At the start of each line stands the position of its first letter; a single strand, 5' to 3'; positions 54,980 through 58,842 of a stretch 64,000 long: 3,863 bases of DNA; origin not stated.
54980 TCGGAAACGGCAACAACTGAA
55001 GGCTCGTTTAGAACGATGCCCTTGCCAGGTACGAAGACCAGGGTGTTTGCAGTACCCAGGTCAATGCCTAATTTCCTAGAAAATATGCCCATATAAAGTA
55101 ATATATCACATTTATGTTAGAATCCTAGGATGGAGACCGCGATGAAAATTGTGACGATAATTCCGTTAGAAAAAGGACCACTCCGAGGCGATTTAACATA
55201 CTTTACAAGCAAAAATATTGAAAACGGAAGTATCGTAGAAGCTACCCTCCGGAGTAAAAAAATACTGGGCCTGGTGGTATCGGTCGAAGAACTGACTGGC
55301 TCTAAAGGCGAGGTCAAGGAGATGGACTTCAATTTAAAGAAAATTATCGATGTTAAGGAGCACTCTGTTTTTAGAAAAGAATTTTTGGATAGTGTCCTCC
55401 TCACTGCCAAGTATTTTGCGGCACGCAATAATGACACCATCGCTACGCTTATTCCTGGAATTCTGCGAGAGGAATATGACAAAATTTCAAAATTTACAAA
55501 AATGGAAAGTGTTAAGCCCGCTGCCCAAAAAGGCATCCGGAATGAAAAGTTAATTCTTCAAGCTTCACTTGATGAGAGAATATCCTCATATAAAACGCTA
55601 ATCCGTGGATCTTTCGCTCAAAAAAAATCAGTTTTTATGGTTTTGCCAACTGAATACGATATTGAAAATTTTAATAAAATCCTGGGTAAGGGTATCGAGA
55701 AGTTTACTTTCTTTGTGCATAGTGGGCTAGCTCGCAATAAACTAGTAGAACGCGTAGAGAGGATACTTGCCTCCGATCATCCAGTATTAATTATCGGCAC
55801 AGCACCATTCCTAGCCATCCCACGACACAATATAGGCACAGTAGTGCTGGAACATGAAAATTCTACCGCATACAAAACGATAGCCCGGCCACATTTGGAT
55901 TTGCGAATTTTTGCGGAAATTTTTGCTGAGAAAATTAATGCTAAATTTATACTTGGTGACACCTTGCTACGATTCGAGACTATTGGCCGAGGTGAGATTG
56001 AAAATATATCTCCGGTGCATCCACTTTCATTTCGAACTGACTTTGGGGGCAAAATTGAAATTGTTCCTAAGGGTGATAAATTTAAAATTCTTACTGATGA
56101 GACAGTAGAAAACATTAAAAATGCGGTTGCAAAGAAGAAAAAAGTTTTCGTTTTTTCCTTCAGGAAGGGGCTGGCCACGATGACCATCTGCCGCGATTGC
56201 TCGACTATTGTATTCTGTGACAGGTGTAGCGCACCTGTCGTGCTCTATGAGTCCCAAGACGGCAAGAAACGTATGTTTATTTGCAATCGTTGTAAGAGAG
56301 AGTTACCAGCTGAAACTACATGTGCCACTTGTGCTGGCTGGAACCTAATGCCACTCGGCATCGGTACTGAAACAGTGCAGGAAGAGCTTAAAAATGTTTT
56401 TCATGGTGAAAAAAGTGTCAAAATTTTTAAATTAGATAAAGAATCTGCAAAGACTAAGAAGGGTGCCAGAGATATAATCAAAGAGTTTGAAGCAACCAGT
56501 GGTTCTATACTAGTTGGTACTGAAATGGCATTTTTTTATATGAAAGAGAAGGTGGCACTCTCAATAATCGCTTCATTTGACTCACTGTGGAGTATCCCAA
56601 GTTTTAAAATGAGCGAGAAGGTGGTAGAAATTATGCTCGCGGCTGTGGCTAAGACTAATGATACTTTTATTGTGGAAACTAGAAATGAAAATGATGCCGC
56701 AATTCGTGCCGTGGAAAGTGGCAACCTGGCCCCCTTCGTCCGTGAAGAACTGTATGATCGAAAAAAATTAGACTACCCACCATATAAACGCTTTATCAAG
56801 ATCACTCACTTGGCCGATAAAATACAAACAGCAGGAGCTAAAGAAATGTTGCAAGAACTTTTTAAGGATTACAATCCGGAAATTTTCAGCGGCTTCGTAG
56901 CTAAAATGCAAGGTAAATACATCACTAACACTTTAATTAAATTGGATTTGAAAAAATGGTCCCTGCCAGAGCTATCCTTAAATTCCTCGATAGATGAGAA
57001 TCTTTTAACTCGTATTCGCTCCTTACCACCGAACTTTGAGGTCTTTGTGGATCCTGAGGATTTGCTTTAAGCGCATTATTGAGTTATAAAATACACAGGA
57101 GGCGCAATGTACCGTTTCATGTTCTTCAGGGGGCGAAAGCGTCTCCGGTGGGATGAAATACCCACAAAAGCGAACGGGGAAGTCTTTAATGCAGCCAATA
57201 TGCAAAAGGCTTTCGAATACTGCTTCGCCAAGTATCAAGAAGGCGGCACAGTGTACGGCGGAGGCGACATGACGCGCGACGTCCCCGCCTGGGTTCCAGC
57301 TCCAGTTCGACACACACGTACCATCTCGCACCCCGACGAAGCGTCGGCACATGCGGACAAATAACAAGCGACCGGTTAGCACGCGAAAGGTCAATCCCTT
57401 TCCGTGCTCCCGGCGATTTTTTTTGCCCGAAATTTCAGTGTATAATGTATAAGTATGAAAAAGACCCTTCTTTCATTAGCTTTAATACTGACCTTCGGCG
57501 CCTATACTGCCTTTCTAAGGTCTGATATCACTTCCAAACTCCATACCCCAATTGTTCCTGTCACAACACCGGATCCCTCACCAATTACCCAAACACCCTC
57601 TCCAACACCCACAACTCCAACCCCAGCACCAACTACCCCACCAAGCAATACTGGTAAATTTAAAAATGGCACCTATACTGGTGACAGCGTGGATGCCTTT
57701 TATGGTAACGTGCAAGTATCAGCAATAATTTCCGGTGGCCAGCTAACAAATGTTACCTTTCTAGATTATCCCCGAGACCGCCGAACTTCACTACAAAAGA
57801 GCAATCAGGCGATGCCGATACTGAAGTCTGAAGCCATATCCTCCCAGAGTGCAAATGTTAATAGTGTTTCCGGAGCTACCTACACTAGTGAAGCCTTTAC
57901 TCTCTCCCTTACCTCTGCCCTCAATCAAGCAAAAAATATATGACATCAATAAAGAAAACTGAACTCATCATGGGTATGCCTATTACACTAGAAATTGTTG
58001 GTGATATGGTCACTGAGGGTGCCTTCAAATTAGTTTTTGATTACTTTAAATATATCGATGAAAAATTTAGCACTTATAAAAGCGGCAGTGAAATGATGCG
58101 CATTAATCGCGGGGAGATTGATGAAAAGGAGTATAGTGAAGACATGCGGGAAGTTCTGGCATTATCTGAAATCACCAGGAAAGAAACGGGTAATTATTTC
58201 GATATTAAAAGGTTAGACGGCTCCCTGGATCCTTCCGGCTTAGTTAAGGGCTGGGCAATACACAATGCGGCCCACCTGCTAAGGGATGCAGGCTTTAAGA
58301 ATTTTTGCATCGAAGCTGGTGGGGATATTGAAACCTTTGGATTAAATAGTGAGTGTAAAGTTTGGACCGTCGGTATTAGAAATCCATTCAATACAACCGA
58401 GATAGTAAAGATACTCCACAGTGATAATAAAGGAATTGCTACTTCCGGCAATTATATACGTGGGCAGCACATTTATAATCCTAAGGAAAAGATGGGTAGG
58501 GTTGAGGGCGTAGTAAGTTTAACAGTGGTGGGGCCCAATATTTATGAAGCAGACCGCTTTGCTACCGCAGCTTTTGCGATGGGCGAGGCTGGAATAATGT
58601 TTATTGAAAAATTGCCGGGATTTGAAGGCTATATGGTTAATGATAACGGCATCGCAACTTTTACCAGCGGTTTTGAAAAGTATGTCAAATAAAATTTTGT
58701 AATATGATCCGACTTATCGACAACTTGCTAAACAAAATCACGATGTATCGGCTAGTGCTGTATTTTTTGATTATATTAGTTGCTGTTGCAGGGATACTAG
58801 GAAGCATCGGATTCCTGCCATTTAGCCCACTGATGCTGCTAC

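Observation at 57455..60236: Compact extracytosolic flavinylation / electron-transfer module: FMN-binding protein (SGATYTS) + ApbE + RnfD/NqrB-like membrane domain fused to an FNR-type NAD(P)H oxidoreductase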

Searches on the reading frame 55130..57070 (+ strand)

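Call 3: search_protein_families(library=pfam, proteins=[window:55130-57070:+], max_evalue=0.01)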
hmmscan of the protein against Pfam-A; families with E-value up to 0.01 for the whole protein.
window:55130-57070:+ (646 aa): 2 families
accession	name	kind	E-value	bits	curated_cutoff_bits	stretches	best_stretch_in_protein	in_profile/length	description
PF17764.6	PriA_3primeBD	-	0.00013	22.2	22.7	1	17-109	7-96/96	3'DNA-binding domain (3'BD)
PF01363.27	FYVE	-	0.0062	17.1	27.8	0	353-392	26-65/67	FYVE zinc finger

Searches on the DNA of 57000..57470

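Call 42: search_rna_families(source=window, start=57000, end=57470, threshold=evalue, max_evalue=1, show_alignments=2)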
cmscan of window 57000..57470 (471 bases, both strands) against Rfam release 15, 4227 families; matches with E-value up to 1: 0.
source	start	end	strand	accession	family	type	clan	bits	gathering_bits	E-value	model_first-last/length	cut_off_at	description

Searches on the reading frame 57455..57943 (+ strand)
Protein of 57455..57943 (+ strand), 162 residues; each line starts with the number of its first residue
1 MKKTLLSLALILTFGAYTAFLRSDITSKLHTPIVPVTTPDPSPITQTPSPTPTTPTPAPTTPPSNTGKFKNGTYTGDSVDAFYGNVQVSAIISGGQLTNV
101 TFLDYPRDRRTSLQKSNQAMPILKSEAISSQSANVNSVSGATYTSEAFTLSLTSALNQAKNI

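Call 3: search_protein_families(library=pfam, proteins=[window:57455-57943:+], max_evalue=0.01)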
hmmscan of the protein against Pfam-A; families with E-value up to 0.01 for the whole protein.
window:57455-57943:+ (162 aa): 2 families
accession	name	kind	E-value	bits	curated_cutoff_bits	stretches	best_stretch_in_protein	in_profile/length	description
PF04205.19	FMN_bind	-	2.6e-07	31.6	22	1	83-157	3-77/77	FMN-binding domain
PF04625.18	DEC-1_N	-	0.0076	15.8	29.2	1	31-85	117-165/403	DEC-1 protein, N-terminal region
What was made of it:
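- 57455..57943 (+): g1: NqrC/RnfG-like FMN_bind subunit (162 aa). It has an N-terminal MKK+TM anchor (aa 4-22), a Pro/Thr-rich linker (aa ~31-66) and an FMN_bind domain (aa 73-159). Pfam PF04205, 31.6 bits (call 3).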

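Call 4: search_protein_families(library=ncbifam, proteins=[window:57455-57943:+], max_evalue=0.01)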
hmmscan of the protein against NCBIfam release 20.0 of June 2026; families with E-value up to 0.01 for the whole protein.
window:57455-57943:+ (162 aa): 0 families

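Call 38: search_solved_structures(query=window:57455-57940:+, max_evalue=1, show_alignments=2)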
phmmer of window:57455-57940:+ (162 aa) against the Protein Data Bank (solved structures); distinct sequences matched with E-value up to 1: 1.
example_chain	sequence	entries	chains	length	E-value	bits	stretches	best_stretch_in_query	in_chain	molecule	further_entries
8p2a_A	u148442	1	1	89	3.4e-12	49.8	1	73-159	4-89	FMN-binding domain-containing protein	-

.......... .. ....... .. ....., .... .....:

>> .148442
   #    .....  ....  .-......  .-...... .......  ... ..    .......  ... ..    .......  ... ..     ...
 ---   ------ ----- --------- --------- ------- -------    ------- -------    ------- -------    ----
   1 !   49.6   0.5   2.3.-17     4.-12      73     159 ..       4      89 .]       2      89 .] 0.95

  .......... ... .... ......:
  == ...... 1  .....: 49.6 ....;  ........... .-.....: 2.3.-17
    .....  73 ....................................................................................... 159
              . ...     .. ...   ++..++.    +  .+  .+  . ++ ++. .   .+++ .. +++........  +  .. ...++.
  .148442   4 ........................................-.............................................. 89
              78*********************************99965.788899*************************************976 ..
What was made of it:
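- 57455..57943 (+): The best PDB sequence match is the single FMN-binding domain 8P2A_A, E=3.4e-12 (call 38).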

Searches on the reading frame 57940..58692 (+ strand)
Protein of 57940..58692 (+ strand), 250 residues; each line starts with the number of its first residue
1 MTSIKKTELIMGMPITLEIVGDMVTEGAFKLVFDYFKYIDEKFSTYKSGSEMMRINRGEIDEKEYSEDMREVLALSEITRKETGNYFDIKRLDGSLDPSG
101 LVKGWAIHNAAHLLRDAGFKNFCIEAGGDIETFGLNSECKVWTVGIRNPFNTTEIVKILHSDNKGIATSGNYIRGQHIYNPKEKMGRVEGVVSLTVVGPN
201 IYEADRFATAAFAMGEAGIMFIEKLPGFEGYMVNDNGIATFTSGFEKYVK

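Call 3: search_protein_families(library=pfam, proteins=[window:57940-58692:+], max_evalue=0.01)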
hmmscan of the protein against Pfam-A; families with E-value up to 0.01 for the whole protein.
window:57940-58692:+ (250 aa): 1 family
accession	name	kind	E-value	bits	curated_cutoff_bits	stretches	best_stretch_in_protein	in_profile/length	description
PF02424.20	ApbE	-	8.7e-39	134.1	25.6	2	95-229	125-263/266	ApbE family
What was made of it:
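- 57940..58692 (+): g2: compact, leaderless ApbE-family FAD:protein FMN transferase (250 aa). Its start overlaps the g1 stop (ATGA). Pfam PF02424, E=8.7e-39 (call 3).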

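Call 4: search_protein_families(library=ncbifam, proteins=[window:57940-58692:+], max_evalue=0.01)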
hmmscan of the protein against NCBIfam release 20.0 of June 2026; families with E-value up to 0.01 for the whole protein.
window:57940-58692:+ (250 aa): 1 family
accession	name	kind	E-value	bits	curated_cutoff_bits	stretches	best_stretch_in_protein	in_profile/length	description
NF007774.0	PRK10461.1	equivalog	4.3e-15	55.5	498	1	93-236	178-330/351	FAD:protein FMN transferase ApbE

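Call 37: search_solved_structures(query=window:57940-58689:+, max_evalue=0.001, show_alignments=2)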
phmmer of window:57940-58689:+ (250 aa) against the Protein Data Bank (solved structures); distinct sequences matched with E-value up to 0.001: 13.
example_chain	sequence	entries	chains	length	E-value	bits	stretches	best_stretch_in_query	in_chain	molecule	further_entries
6nxi_A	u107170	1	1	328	2.4e-14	56.5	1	91-228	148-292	FAD:protein FMN transferase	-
4xgw_A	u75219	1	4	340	3.3e-14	56.1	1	86-238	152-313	FAD:protein FMN transferase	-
2o18_A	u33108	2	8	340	1.2e-13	54.3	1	86-238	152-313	Thiamine biosynthesis lipoprotein apbE | FAD:protein FMN transferase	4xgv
6nxj_A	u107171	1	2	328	3.9e-13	52.6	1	91-228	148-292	FAD:protein FMN transferase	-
4xgx_A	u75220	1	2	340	1.4e-12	50.8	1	86-238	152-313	FAD:protein FMN transferase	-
3pnd_A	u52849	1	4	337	1.9e-12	50.4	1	93-237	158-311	Thiamine biosynthesis lipoprotein ApbE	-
7esa_A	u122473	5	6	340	5.7e-10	42.3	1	94-245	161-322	FAD:protein FMN transferase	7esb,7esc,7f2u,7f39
5mgy_H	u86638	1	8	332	5.3e-09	39.1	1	95-243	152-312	FAD:protein FMN transferase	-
1vrm_A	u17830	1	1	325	2.6e-08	36.8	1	95-215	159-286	hypothetical protein TM1553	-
4xdt_A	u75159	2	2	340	6.1e-05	25.8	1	95-233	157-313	FAD:protein FMN transferase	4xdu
4ifu_A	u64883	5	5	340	6.4e-05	25.7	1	95-233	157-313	FAD:protein FMN transferase | Thiamine biosynthesis lipoprotein ApbE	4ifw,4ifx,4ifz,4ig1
7mgt_A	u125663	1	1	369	7.7e-05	25.4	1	95-233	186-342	FAD:protein FMN transferase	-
4xdr_A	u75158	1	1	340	0.00084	22.1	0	95-233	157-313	FAD:protein FMN transferase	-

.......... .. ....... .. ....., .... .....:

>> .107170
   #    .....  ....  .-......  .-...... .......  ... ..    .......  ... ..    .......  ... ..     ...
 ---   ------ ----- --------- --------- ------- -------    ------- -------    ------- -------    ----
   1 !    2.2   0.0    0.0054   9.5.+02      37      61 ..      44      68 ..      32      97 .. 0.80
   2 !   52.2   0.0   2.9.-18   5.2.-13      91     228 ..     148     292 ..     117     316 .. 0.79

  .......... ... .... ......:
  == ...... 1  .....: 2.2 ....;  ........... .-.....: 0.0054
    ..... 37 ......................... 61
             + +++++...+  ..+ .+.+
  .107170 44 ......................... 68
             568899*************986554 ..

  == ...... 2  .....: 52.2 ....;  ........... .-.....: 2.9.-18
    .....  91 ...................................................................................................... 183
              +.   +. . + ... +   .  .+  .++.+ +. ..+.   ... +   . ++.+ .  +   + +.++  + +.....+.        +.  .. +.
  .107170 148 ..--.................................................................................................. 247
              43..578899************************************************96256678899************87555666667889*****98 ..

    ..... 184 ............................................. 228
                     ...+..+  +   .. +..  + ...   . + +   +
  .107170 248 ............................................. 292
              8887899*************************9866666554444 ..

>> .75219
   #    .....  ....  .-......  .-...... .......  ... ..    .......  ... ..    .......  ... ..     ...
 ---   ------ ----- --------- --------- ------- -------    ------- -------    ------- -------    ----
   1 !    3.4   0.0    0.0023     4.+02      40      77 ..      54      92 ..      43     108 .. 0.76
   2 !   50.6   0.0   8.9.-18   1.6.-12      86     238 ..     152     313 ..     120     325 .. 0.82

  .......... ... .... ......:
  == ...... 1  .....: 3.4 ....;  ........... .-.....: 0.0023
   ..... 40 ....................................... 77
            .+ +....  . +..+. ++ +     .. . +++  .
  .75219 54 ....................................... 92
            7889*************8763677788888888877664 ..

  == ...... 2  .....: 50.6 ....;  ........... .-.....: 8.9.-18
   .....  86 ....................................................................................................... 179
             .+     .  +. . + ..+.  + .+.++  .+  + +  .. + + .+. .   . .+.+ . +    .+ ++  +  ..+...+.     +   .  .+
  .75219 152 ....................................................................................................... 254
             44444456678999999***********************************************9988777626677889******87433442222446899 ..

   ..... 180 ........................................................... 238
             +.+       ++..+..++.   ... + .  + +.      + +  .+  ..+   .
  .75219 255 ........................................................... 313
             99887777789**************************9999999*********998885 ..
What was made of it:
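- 57940..58692 (+): It aligns to V. cholerae, E. coli and Salmonella ApbE structures with the catalytic His (GQHIYNP) and the D...T metal site conserved (call 37).
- On ApbE FAD:protein FMN transferase: In the alignment to V. cholerae ApbE 6NXI and E. coli 4XGW, H in GQHIYNP pairs with SHIIDP, and ADrfAT pairs with ADGLAT (call 37).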
